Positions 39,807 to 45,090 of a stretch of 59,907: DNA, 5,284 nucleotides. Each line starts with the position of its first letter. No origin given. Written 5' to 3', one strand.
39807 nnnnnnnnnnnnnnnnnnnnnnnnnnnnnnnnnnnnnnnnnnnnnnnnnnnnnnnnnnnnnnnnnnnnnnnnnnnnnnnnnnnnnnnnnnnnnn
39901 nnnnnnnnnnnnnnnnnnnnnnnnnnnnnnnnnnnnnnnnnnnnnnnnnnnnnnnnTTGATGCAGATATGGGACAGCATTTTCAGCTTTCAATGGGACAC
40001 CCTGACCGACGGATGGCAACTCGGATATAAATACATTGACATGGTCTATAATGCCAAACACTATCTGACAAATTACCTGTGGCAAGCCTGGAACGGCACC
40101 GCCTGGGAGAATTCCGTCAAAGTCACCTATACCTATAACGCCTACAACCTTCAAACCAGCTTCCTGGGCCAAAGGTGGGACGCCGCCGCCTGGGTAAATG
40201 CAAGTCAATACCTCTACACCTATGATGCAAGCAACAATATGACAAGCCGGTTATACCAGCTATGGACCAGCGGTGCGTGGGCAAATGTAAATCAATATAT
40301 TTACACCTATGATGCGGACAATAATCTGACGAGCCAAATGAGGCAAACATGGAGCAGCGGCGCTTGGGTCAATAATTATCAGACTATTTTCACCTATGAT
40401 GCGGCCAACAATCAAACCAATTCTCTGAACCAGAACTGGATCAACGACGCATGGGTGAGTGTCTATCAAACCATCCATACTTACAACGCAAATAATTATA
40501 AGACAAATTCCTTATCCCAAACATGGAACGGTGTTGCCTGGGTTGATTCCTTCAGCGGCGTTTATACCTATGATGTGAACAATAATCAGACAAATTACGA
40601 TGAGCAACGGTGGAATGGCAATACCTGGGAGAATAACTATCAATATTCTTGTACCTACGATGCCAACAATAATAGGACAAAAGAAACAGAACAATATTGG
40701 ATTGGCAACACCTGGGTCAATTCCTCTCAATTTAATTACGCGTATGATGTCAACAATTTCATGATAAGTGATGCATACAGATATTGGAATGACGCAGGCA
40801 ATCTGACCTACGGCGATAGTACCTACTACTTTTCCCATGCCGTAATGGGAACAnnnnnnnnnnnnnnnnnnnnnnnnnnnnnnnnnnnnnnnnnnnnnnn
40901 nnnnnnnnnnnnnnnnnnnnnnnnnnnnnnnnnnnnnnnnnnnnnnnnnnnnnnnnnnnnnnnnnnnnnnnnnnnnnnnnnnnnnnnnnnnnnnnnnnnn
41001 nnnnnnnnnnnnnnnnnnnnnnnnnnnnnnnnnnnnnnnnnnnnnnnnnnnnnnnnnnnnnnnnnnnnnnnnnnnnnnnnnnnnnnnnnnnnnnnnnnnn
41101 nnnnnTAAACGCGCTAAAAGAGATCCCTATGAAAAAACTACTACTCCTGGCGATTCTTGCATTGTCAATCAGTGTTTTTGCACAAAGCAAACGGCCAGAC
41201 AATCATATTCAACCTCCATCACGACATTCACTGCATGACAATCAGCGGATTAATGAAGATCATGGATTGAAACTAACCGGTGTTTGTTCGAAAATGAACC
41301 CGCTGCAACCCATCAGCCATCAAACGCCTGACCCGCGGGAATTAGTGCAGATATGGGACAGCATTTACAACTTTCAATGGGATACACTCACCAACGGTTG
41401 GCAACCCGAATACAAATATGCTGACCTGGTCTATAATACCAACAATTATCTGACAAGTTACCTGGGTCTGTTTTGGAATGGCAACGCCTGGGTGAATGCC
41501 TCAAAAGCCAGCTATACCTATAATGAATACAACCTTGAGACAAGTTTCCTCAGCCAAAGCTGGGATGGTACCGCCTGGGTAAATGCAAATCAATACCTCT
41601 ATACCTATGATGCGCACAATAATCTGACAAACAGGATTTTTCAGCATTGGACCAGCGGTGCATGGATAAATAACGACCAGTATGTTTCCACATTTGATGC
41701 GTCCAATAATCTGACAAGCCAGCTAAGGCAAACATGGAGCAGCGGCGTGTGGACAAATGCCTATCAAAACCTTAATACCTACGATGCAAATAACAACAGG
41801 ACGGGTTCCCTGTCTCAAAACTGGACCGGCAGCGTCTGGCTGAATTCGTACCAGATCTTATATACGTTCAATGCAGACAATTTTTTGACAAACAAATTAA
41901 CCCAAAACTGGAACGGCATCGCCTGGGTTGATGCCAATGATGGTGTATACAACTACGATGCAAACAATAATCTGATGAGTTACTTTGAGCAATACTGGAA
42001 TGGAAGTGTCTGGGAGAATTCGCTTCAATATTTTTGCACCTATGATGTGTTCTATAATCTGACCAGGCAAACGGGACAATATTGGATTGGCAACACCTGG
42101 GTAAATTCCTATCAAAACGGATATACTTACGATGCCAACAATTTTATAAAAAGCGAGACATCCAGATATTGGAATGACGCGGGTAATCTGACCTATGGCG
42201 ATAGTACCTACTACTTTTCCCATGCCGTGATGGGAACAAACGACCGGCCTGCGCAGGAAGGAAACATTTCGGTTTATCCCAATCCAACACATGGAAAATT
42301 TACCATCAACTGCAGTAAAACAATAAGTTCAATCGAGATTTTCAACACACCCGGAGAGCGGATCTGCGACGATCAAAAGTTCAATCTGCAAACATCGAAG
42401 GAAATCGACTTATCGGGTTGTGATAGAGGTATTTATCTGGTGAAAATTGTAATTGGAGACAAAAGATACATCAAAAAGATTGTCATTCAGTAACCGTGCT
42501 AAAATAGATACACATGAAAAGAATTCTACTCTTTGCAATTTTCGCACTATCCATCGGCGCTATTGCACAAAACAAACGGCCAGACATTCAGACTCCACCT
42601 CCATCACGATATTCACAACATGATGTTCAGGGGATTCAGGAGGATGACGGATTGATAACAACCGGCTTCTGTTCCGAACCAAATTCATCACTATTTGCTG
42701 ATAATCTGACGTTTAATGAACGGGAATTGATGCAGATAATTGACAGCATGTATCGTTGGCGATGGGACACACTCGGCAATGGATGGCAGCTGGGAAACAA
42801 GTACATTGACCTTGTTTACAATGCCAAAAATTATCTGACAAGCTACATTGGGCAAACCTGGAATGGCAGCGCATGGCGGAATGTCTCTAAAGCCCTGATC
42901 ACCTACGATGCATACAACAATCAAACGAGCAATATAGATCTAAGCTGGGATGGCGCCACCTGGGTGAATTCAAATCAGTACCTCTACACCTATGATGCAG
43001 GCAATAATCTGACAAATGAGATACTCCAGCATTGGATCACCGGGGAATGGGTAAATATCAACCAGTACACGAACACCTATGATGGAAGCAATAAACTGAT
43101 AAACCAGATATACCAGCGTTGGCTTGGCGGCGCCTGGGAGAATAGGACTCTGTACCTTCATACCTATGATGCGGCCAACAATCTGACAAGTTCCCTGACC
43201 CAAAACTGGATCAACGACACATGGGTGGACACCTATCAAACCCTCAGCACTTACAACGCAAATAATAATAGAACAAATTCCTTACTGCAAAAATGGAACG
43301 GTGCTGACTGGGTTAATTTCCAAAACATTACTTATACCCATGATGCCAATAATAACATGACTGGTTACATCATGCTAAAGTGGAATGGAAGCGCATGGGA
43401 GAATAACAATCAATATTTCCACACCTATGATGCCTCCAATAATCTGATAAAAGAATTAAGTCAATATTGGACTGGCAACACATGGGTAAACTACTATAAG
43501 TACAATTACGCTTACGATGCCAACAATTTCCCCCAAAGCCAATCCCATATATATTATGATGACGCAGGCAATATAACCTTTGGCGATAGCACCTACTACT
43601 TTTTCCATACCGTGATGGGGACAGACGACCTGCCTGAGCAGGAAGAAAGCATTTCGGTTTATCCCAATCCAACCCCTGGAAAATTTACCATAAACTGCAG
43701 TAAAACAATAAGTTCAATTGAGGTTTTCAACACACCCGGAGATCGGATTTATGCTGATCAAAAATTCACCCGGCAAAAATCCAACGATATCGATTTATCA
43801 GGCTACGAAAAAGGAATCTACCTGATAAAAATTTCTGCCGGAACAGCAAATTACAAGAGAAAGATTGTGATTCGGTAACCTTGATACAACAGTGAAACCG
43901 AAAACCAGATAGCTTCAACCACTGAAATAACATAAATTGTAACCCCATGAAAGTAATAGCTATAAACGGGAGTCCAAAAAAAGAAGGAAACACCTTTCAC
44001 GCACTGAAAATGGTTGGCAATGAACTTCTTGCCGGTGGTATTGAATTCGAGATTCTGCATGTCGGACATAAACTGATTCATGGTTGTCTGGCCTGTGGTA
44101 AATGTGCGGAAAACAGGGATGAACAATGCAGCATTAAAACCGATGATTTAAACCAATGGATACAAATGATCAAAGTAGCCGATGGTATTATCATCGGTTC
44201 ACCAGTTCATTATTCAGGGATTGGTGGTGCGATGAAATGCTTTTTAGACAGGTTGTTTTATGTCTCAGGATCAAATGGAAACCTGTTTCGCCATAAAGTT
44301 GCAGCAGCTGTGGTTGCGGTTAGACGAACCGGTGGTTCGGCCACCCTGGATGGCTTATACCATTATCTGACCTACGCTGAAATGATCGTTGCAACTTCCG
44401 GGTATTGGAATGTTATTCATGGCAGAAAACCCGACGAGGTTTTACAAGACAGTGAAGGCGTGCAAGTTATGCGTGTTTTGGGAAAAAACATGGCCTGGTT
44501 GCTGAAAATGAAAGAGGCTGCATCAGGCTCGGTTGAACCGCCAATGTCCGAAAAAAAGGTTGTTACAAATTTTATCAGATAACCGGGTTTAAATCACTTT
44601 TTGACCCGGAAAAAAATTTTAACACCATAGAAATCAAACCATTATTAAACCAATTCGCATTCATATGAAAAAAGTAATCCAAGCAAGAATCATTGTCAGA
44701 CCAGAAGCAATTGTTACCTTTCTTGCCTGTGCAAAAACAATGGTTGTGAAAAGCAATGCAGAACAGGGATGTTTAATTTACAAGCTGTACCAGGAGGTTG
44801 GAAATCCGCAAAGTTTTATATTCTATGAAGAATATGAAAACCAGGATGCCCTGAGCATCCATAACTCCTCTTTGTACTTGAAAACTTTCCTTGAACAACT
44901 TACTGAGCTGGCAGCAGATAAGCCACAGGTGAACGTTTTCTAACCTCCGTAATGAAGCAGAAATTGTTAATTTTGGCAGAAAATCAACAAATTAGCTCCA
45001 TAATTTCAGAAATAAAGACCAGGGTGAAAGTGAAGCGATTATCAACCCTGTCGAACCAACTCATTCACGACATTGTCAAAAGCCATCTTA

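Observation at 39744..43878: Three head-to-tail, indel-free 454-aa T9SS-cargo paralogues built from a 29-residue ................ repeat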

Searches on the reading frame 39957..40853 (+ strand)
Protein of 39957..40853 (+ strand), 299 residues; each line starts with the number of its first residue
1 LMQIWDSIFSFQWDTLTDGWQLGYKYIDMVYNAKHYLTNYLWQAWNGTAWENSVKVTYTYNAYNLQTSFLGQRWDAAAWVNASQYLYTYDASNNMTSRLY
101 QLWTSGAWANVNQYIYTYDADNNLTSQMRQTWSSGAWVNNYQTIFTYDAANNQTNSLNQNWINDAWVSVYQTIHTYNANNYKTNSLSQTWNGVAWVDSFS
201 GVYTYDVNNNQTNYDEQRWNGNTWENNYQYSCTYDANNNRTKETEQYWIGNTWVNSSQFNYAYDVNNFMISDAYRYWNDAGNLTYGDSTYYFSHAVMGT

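Call 42: search_protein_representatives(protein=window:39957-40853:+)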
Query: 299 residues. Proteins with E-value up to 0.001 (for the whole library): 6416; up to 1e-10: 3409; up to 1e-30: 596. The best 150 are listed.
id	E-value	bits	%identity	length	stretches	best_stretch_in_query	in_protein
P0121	3.4e-93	329.2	47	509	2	74-295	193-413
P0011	7.2e-88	311.7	47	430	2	2-229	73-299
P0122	1.1e-87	311.1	40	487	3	79-271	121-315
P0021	2.0e-83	297.1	46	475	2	2-241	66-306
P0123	1.3e-79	284.6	48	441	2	64-298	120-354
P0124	2.1e-79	283.9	42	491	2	2-264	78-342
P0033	4.3e-77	276.3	40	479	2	3-243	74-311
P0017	1.1e-76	275.0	43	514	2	45-297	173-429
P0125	7.3e-76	272.3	41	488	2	79-298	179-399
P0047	1.1e-74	268.4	44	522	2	3-258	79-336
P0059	1.3e-74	268.2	48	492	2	2-243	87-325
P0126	6.0e-74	266.0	43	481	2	65-267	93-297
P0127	1.3e-72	261.5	46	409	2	78-298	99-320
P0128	2.8e-72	260.5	36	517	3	45-274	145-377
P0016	3.7e-72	260.1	44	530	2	78-298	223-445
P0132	9.7e-65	235.7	38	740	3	69-277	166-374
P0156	6.2e-56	206.8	47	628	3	66-294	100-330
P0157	9.5e-56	206.2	36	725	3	38-188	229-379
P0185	1.4e-51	192.5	43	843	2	38-167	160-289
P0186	1.4e-51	192.4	40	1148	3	35-153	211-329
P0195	1.5e-50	189.1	42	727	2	2-246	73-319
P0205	9.6e-50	186.4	41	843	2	38-259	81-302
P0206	1.0e-49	186.4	30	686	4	49-264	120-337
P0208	1.3e-49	186.1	39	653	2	71-297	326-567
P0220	7.2e-49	183.6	41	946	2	66-235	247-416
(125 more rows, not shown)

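Call 62: search_protein_families(library=pfam, proteins=[P0186, P0220, P0185, P0205, P0132, P0195, P0157, P0206, P0208, P0156], max_evalue=0.0001)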
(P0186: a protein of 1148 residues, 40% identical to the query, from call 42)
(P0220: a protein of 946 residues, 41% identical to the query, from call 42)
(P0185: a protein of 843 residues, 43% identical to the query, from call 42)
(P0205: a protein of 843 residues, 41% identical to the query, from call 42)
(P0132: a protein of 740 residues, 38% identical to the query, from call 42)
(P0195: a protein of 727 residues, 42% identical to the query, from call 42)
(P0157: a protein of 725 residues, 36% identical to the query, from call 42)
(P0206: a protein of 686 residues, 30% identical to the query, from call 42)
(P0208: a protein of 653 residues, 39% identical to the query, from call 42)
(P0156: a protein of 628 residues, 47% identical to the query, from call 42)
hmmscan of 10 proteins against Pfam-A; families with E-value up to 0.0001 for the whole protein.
P0186 (1148 aa): 3 families
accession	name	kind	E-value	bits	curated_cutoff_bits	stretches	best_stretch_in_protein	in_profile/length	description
PF18962.6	Por_Secre_tail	-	1e-09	39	27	1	1070-1145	2-74/75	Secretion system C-terminal sorting domain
PF12930.12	DUF3836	-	1.7e-07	31.6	25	0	295-367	35-110/127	Family of unknown function (DUF3836)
PF13860.13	FlgD_ig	-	6.1e-05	23.4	27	0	1079-1135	13-75/79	FlgD Ig-like domain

P0220 (946 aa): 5 families
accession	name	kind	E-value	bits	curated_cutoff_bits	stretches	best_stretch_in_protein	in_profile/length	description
PF00963.24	Cohesin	-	3.2e-13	50.5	24.1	1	730-840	11-132/139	Cohesin domain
PF18911.6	PKD_4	-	2.5e-11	43.9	27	1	432-504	15-85/85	PKD domain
PF00404.24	Dockerin_1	-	6.4e-10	39.5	22.9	1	645-699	1-55/57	Dockerin type I domain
PF13860.13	FlgD_ig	-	1.1e-08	35.4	27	1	871-932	12-74/79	FlgD Ig-like domain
PF00801.26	PKD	-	1.9e-06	28.2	23.5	1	437-495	17-73/80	PKD domain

P0185 (843 aa): 2 families
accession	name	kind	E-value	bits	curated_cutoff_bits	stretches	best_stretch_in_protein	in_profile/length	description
PF18962.6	Por_Secre_tail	-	6.5e-09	36.4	27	1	759-827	2-66/75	Secretion system C-terminal sorting domain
PF12930.12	DUF3836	-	1.3e-06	28.7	25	0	250-307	48-106/127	Family of unknown function (DUF3836)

P0205 (843 aa): 6 families
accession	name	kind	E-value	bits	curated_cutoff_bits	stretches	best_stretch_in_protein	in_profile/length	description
PF02018.23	CBM_4_9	-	1.6e-36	126.1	25.9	2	599-725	2-132/136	Carbohydrate binding domain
PF18911.6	PKD_4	-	1.1e-15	57.8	27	1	513-593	2-85/85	PKD domain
PF00801.26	PKD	-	3.3e-11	43.5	23.5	1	520-586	5-75/80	PKD domain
PF18962.6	Por_Secre_tail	-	8.3e-11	42.5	27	1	765-840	2-74/75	Secretion system C-terminal sorting domain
PF12930.12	DUF3836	-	9.9e-10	38.8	25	0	263-323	52-112/127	Family of unknown function (DUF3836)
PF05593.20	RHS_repeat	-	7.8e-09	36.2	22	0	132-169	1-30/38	RHS Repeat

P0132 (740 aa): 5 families
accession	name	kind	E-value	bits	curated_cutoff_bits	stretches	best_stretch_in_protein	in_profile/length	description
PF19408.5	PKD_6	-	6.8e-29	100.5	25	2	474-554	2-82/82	PKD-like domain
PF18962.6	Por_Secre_tail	-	5.4e-17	62.3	27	1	666-738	1-74/75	Secretion system C-terminal sorting domain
PF05593.20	RHS_repeat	-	2.2e-07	31.5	22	0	384-399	17-32/38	RHS Repeat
PF20962.2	Phage_p2_ORF12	-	8e-06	26.1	27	0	120-143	63-86/89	Lactococcus lactis phage p2, ORF12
PF12930.12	DUF3836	-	4.5e-05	23.8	25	0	381-436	58-113/127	Family of unknown function (DUF3836)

P0195 (727 aa): 1 family
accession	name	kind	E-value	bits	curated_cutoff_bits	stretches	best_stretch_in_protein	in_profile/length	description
PF18962.6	Por_Secre_tail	-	5.6e-17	62.2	27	1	658-725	1-74/75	Secretion system C-terminal sorting domain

P0157 (725 aa): 1 family
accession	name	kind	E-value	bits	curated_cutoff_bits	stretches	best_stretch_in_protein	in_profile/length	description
PF18962.6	Por_Secre_tail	-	2.9e-10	40.7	27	1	647-722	2-74/75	Secretion system C-terminal sorting domain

P0206 (686 aa): 2 families
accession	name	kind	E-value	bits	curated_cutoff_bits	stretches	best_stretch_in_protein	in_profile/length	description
PF18962.6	Por_Secre_tail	-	3.6e-10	40.4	27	1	608-683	2-74/75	Secretion system C-terminal sorting domain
PF13860.13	FlgD_ig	-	2.4e-06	27.9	27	1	622-673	18-75/79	FlgD Ig-like domain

P0208 (653 aa): 2 families
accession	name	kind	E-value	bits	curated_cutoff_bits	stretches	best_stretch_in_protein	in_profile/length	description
PF18962.6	Por_Secre_tail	-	1.2e-14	54.8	27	1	582-652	1-75/75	Secretion system C-terminal sorting domain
PF12930.12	DUF3836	-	5.4e-06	26.8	25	0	500-538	65-103/127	Family of unknown function (DUF3836)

P0156 (628 aa): 1 family
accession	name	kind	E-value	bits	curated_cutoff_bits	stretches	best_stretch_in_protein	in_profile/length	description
PF18962.6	Por_Secre_tail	-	1.4e-13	51.3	27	1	557-626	1-75/75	Secretion system C-terminal sorting domain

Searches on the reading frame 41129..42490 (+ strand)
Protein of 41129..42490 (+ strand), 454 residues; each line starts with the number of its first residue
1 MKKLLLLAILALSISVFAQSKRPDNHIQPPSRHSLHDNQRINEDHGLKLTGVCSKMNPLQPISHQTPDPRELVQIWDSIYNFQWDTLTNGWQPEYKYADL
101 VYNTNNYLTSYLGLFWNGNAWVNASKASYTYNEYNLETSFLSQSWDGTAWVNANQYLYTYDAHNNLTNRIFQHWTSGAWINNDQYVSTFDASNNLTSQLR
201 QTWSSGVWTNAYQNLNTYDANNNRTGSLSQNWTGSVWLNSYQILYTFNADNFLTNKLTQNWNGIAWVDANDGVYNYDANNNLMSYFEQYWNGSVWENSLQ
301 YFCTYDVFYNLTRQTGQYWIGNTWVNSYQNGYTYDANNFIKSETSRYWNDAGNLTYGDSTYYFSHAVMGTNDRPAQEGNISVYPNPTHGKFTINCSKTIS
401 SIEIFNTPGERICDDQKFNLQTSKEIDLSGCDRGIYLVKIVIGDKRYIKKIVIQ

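Call 4: search_protein_families(library=pfam, proteins=[window:41129-42490:+], max_evalue=1)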
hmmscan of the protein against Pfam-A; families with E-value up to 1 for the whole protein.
window:41129-42490:+ (454 aa): 2 families
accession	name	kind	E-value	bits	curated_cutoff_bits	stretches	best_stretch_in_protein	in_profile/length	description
PF18962.6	Por_Secre_tail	-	6.1e-15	55.7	27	1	382-453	1-75/75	Secretion system C-terminal sorting domain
PF05796.17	Chordopox_G2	-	0.024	14.5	25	1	255-295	94-133/215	Chordopoxvirus protein G2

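Call 5: search_protein_families(library=ncbifam, proteins=[window:41129-42490:+], max_evalue=1)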
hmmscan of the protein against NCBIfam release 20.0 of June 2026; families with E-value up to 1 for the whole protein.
window:41129-42490:+ (454 aa): 3 families
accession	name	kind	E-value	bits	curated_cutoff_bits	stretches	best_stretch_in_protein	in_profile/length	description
TIGR04183.1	Por_Secre_tail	domain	8.2e-13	48.1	23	1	382-454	1-72/72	T9SS type A sorting domain-containing protein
NF033708.1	T9SS_Cterm_ChiA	domain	0.00033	20.5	40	1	399-453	1-54/55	T9SS sorting signal type C domain-containing protein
NF010733.0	PRK14135.1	equivalog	0.17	11.5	240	1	154-197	81-124/267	recombination regulator RecX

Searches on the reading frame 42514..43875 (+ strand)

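Call 4: search_protein_families(library=pfam, proteins=[window:42514-43875:+], max_evalue=1)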
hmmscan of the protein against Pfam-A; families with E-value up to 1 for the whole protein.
window:42514-43875:+ (454 aa): 2 families
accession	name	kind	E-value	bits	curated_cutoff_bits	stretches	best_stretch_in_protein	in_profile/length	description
PF18962.6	Por_Secre_tail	-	1.7e-14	54.3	27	1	382-453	1-75/75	Secretion system C-terminal sorting domain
PF12930.12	DUF3836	-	0.45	10.8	25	1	246-291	65-110/127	Family of unknown function (DUF3836)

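Call 5: search_protein_families(library=ncbifam, proteins=[window:42514-43875:+], max_evalue=1)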
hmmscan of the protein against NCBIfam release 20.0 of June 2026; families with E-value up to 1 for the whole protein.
window:42514-43875:+ (454 aa): 1 family
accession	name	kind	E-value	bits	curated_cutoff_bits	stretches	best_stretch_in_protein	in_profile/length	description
TIGR04183.1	Por_Secre_tail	domain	6.6e-12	45.3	23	1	382-454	1-72/72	T9SS type A sorting domain-containing protein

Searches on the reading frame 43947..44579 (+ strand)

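Call 57: search_protein_families(library=pfam, proteins=[window:43947-44579:+], max_evalue=0.00001)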
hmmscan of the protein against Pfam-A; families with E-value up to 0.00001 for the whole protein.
window:43947-44579:+ (211 aa): 2 families
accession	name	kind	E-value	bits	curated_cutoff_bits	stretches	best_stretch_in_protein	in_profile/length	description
PF03358.20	FMN_red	-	9.9e-32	110.1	24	1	1-158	1-149/152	NADPH-dependent FMN reductase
PF02525.22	Flavodoxin_2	-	1.4e-07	31.9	27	1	1-128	1-137/198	Flavodoxin-like fold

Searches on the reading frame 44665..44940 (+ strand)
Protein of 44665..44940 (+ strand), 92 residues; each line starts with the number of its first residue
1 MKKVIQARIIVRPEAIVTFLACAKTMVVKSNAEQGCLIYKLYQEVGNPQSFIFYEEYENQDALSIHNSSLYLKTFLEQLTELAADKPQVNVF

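Call 57: search_protein_families(library=pfam, proteins=[window:44665-44940:+], max_evalue=0.00001)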
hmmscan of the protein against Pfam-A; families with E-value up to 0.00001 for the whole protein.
window:44665-44940:+ (92 aa): 1 family
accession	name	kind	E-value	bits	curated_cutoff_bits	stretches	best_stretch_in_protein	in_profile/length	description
PF03992.22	ABM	-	6.8e-13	49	23.1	1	5-77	4-77/78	Antibiotic biosynthesis monooxygenase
